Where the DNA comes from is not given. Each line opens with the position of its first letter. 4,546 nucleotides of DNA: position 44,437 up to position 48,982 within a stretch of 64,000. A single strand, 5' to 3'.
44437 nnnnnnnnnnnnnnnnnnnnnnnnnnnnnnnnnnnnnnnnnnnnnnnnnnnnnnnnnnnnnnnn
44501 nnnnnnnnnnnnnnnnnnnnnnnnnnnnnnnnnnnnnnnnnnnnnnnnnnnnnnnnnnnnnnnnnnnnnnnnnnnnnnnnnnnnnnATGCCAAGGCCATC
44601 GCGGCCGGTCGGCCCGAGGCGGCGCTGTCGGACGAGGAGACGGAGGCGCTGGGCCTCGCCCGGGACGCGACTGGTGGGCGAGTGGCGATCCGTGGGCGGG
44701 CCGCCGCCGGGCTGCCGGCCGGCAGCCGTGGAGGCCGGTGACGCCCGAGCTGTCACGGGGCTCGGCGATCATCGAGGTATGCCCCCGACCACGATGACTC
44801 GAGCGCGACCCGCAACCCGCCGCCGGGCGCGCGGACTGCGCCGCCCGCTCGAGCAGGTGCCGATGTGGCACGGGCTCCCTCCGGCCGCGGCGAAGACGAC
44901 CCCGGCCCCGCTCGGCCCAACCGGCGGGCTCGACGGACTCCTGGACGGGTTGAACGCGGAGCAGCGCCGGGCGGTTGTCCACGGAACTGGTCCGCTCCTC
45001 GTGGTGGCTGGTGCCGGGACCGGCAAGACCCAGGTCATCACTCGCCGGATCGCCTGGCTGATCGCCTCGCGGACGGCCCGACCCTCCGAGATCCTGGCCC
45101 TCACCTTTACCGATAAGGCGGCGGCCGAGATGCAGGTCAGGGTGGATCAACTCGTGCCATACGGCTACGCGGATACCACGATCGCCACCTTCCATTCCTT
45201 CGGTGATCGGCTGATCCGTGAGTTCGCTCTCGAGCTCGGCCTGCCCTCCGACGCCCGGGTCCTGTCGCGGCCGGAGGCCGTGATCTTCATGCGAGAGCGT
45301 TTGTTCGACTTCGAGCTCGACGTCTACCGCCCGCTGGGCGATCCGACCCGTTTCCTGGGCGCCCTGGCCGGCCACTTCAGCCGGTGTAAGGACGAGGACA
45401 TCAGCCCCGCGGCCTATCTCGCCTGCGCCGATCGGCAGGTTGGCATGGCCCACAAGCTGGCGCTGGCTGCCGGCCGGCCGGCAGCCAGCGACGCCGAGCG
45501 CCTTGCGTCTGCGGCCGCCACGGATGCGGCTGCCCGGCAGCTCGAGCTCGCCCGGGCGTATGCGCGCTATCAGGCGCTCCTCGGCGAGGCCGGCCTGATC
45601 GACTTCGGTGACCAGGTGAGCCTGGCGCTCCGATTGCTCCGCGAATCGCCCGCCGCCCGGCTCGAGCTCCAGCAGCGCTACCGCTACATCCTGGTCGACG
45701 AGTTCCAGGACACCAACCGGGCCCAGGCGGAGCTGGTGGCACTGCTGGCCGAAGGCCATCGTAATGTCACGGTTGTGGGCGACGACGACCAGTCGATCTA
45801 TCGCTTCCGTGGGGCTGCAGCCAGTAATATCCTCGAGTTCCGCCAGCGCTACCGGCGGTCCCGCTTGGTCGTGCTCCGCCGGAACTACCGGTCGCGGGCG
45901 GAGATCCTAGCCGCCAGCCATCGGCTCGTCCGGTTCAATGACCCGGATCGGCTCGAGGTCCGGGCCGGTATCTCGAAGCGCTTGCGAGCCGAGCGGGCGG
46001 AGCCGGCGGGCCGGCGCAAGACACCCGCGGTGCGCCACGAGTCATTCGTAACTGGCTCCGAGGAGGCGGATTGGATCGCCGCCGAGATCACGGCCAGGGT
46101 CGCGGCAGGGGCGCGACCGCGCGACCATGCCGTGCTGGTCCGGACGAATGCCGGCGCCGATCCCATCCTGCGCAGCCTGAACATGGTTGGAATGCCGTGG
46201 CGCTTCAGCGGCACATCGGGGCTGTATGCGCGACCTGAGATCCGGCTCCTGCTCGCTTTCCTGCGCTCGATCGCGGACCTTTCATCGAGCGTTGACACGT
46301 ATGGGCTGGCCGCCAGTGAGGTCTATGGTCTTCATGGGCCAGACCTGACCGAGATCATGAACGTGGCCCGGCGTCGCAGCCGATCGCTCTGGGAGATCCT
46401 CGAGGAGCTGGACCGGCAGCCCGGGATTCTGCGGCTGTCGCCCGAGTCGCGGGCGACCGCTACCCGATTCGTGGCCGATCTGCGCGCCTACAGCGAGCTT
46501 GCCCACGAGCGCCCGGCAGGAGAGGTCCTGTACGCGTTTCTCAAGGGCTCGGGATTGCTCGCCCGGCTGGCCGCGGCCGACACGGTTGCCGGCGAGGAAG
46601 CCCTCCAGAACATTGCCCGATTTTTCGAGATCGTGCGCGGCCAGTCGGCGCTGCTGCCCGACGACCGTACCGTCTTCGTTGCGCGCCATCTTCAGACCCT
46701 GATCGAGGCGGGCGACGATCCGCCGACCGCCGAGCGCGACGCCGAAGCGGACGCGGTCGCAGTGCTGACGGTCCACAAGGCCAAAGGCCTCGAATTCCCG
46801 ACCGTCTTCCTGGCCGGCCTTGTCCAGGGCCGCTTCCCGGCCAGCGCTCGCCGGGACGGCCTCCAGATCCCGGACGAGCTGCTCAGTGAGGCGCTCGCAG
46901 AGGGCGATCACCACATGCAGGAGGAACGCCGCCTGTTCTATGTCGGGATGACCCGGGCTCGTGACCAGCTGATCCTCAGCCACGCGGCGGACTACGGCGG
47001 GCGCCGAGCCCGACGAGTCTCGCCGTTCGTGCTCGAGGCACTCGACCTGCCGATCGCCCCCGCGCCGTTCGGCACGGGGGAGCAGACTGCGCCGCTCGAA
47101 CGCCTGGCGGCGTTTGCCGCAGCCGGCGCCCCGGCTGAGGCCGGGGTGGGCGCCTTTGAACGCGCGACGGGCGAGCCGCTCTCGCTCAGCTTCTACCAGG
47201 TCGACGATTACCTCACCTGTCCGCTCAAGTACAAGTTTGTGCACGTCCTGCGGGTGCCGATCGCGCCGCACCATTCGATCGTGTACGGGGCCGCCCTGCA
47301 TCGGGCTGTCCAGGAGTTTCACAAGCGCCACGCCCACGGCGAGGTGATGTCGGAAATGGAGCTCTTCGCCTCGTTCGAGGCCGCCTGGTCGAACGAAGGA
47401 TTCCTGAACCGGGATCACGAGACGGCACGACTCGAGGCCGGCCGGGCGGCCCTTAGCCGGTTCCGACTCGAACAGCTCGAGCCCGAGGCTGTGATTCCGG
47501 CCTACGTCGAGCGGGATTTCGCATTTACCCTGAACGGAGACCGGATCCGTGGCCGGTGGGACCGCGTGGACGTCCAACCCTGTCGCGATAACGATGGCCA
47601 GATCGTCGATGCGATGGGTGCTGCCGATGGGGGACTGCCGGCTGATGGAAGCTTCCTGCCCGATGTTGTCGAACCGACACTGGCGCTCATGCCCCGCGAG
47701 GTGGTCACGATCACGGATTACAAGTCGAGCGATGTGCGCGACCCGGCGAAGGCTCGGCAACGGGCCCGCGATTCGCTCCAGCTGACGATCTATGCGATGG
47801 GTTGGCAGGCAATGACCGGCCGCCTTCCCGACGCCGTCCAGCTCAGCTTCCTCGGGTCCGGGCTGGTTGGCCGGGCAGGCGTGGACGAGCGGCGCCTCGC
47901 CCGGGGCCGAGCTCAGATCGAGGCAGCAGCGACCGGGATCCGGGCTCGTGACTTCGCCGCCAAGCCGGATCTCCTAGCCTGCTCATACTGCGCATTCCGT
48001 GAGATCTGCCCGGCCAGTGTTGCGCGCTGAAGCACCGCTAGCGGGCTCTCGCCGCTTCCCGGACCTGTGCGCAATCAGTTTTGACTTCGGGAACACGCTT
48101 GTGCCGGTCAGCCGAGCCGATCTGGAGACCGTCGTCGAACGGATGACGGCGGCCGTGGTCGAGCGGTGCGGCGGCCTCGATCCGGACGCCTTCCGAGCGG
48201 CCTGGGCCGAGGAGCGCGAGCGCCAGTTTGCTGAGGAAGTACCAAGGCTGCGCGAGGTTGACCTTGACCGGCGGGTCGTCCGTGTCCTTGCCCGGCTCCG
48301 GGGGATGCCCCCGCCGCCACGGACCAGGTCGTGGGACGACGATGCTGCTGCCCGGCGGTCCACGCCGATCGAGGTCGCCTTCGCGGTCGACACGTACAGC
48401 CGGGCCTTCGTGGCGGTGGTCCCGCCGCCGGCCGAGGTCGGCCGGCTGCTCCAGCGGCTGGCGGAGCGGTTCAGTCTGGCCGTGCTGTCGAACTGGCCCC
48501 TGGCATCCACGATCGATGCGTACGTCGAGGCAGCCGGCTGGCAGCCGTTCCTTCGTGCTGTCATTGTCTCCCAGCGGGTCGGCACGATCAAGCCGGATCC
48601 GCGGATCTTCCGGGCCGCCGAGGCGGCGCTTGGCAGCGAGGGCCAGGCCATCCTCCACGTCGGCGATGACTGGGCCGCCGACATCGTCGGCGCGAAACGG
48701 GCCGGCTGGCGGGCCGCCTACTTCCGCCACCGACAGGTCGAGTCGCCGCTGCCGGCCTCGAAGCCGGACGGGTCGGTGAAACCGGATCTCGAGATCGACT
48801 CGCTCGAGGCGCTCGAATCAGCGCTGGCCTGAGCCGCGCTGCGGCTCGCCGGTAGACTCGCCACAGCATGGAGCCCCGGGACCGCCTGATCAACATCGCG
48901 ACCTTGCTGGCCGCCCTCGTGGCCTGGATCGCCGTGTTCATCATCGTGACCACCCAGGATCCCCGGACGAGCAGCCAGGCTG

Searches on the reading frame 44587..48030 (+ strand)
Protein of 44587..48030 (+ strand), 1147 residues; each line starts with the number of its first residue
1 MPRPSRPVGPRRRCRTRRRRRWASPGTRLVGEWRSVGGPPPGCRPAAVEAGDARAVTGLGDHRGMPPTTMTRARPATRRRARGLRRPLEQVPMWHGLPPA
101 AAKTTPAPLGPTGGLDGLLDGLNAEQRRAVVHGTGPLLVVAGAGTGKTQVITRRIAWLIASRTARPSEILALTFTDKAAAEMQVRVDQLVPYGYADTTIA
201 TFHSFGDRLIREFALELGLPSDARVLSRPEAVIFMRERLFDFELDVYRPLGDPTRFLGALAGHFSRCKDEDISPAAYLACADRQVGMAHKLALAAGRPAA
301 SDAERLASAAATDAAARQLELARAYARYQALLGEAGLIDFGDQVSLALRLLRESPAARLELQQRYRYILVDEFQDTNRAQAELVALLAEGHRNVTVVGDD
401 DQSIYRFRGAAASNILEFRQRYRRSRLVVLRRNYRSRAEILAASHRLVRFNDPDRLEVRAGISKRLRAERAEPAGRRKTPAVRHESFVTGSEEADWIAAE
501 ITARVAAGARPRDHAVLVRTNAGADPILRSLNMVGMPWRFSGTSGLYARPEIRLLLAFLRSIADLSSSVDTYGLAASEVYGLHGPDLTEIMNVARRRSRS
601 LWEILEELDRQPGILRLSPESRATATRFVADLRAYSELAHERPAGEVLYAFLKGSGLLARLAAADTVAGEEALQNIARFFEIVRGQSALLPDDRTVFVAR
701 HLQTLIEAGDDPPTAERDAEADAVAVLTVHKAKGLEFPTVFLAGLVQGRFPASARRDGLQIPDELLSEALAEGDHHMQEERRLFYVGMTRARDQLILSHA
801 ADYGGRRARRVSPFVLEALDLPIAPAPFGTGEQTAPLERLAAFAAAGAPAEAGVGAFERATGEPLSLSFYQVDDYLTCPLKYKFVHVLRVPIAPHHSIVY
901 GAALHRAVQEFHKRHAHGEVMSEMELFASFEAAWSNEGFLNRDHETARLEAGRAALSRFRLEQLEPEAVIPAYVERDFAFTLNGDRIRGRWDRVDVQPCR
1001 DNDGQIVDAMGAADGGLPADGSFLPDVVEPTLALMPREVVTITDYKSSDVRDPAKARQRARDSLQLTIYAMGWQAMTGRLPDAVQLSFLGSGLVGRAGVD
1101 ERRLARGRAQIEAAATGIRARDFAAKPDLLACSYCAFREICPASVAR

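Call 15: search_protein_families(library=pfam, proteins=[window:44587-48030:+], max_evalue=0.001)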
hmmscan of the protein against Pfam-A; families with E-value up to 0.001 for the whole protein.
window:44587-48030:+ (1147 aa): 7 families
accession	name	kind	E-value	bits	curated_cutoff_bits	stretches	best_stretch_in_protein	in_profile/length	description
PF00580.27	UvrD-helicase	-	6.3e-72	242.9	23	1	122-422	1-270/271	UvrD/REP helicase N-terminal domain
PF13361.12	UvrD_C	-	1.4e-41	143.5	25.6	1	428-800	1-348/350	UvrD-like helicase C-terminal domain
PF12705.13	PDDEXK_1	-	6.2e-27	95.5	22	2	866-1008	1-142/247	PD-(D/E)XK nuclease superfamily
PF13245.12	AAA_19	-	7.5e-22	78.4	25.1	1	126-408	1-134/134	AAA domain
PF13538.12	UvrD_C_2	-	3.7e-13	49.5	27.4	2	724-746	2-24/52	UvrD-like helicase C-terminal domain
PF13604.12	AAA_30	-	1.2e-07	32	27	0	122-186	2-66/191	AAA domain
PF01443.25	Viral_helicase1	-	1.5e-06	28.6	21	0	362-443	56-137/228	Viral superfamily 1 RNA helicase core domain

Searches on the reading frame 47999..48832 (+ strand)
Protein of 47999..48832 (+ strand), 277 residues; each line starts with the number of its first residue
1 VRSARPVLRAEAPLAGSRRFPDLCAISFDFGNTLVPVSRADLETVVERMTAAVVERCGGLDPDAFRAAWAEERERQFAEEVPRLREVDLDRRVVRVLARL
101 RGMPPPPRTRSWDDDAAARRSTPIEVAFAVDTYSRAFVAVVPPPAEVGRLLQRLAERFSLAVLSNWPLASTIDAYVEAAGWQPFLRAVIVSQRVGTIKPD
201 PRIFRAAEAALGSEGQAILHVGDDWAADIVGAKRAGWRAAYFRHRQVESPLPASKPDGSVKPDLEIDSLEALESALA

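Call 15: search_protein_families(library=pfam, proteins=[window:47999-48832:+], max_evalue=0.001)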
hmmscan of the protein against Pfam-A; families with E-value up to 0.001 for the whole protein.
window:47999-48832:+ (277 aa): 3 families
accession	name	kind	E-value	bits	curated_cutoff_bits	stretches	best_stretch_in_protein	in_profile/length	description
PF00702.32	Hydrolase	-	4.5e-14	53.7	26.4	1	25-236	3-191/191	haloacid dehalogenase-like hydrolase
PF13419.12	HAD_2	-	4e-10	40.5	23.8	1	126-240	62-176/178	Haloacid dehalogenase-like hydrolase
PF13242.12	Hydrolase_like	-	1.9e-08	34.6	22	1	198-241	4-47/75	HAD-hyrolase-like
